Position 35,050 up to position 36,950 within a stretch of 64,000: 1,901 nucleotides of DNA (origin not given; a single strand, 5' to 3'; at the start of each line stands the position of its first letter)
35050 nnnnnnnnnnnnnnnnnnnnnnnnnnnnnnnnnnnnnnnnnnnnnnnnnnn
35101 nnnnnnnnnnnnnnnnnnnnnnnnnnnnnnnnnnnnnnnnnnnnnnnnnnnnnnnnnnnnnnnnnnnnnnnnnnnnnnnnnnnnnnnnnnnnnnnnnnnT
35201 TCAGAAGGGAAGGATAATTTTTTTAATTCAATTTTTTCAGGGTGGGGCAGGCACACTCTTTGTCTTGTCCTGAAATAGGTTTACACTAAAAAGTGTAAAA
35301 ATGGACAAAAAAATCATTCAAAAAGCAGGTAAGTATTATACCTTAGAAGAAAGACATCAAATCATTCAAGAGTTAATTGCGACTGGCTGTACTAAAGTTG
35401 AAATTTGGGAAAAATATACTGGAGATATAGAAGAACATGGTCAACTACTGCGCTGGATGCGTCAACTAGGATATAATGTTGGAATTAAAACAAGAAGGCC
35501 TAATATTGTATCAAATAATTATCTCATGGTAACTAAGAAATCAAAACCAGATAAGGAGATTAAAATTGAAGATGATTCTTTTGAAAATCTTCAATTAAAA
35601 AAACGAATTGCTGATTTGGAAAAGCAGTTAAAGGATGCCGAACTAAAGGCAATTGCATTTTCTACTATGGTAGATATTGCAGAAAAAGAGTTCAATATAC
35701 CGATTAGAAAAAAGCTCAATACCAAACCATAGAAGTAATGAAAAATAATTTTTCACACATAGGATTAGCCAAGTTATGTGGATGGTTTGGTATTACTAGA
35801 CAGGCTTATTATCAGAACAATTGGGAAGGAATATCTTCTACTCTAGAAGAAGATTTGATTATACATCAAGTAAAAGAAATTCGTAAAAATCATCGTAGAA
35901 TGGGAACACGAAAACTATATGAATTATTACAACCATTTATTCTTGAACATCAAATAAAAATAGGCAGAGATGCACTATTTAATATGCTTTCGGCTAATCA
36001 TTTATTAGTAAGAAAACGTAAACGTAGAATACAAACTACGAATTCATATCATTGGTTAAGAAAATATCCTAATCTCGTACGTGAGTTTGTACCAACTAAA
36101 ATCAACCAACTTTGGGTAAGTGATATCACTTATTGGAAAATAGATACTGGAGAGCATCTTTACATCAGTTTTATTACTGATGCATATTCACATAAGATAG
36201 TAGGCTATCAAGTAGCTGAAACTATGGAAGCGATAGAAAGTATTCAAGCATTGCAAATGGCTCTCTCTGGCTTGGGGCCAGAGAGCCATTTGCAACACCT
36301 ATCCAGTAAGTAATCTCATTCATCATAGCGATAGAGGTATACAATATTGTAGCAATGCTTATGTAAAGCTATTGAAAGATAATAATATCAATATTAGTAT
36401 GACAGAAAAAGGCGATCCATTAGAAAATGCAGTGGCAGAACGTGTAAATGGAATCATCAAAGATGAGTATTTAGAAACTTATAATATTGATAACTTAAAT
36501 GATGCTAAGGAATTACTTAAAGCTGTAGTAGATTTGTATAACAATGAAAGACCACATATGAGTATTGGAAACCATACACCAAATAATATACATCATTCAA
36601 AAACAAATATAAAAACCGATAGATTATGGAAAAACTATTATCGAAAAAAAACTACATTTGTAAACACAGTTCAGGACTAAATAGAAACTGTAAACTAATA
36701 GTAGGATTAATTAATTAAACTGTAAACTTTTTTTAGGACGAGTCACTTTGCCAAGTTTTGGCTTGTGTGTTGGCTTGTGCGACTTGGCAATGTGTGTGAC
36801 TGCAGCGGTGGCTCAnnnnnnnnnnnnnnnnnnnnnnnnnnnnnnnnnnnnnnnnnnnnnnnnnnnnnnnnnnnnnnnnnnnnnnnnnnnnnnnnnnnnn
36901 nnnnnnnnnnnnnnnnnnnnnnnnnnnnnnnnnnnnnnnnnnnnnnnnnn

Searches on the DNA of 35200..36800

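Call 28: search_rna_families(source=window, start=35200, end=36800, threshold=evalue, max_evalue=10)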
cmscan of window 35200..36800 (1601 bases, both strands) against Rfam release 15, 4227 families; matches with E-value up to 10: 8.
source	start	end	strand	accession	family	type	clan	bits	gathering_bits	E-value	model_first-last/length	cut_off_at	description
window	35600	35700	+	RF01443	S_pombe_snR91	Gene; snRNA; snoRNA; HACA-box;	-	20.8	50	0.89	1-144/144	no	small nucleolar RNA snR91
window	35210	35319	+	RF03625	MIR6152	Gene; miRNA;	-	18.2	57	3.8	1-97/97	no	MIR6152 microRNA precursor family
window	35810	35900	-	RF01199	snR58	Gene; snRNA; snoRNA; CD-box;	CL00077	18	70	8.6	1-97/97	no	Small nucleolar RNA snR58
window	36276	36330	-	RF01144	sR17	Gene; snRNA; snoRNA; CD-box;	-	16.6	36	0.6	1-55/55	no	Small nucleolar RNA sR17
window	36251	36295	+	RF04195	MIR6217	Gene; miRNA;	-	16.6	110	0.9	1-228/228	no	MIR6217 microRNA precursor family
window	36249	36298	+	RF04097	MIR2630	Gene; miRNA;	-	16.5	144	2.7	1-229/229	no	MIR2630 microRNA precursor family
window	35424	35494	+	RF01905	HOTAIR_2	Gene; lncRNA;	-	14.2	60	2.1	1-69/69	no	HOTAIR conserved region 2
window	36433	36508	+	RF01295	SCARNA7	Gene; snRNA; snoRNA; scaRNA;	-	10.7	65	5.6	1-330/330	no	Small Cajal body-specific RNA 7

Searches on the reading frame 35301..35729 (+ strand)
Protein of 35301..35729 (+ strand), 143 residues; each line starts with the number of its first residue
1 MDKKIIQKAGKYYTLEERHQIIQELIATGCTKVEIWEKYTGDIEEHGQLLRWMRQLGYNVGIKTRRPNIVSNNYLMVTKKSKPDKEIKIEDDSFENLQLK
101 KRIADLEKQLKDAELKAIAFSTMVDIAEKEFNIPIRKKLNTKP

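Call 4: search_protein_families(library=pfam, proteins=[window:35301-35729:+])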
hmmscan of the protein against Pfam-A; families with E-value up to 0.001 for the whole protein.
seq(143 aa): 0 families

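Call 36: find_encoding_contigs(protein=window:35301-35729:+, flank=3000, max_places=8)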
Protein window:35301-35729:+ (143 aa): 23 contigs read that carry it; 8 places shown.
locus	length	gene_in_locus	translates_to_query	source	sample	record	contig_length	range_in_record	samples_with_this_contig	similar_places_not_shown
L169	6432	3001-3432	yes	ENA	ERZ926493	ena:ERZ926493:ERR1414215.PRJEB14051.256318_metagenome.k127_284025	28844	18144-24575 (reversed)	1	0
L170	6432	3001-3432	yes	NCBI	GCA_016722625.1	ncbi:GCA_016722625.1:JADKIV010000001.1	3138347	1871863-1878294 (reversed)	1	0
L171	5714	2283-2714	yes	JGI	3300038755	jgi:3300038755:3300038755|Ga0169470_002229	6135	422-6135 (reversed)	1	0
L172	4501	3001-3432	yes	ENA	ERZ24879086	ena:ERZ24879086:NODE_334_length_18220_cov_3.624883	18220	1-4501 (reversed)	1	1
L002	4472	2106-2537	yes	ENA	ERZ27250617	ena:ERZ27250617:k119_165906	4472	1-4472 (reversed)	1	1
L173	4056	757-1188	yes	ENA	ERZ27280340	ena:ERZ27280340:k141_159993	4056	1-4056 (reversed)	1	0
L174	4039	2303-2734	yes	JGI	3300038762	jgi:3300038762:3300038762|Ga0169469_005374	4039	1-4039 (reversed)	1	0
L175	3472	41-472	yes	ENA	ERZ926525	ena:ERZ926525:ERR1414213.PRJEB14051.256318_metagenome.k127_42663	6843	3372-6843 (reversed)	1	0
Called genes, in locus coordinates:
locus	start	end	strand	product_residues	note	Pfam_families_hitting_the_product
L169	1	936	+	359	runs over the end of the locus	PF01264:Chorismate_synt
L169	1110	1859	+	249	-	PF13505:OMP_b-brl (weak)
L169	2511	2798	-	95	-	PF01863:YgjP-like, PF10263:SprT-like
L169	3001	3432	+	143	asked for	-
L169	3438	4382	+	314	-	PF00665:rve, PF13683:rve_3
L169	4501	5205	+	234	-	PF00413:Peptidase_M10 (weak), PF18962:Por_Secre_tail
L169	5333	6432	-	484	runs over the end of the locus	PF16889:Hepar_II_III_N, PF07940:Hepar_II_III_C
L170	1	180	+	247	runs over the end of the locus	PF16940:Tic110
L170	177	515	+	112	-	-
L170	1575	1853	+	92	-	-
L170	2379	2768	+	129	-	-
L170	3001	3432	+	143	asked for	-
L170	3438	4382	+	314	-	PF00665:rve, PF13683:rve_3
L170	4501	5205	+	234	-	PF00413:Peptidase_M10 (weak), PF18962:Por_Secre_tail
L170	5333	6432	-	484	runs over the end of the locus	PF16889:Hepar_II_III_N, PF07940:Hepar_II_III_C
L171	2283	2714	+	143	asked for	-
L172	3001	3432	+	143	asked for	-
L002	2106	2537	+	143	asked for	-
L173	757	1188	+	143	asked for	-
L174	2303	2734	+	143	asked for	-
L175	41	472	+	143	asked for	-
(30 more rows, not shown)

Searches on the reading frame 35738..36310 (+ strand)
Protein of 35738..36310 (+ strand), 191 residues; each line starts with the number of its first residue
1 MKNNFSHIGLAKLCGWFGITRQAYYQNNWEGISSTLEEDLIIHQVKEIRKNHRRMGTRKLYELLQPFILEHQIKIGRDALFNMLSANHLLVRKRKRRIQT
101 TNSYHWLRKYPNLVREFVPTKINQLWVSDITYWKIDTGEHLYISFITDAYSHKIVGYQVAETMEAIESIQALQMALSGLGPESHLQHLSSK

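Call 35: find_encoding_contigs(protein=window:35738-36310:+, flank=3000, max_places=8)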
Protein window:35738-36310:+ (191 aa): no gene with exactly this product is on record in the collection.
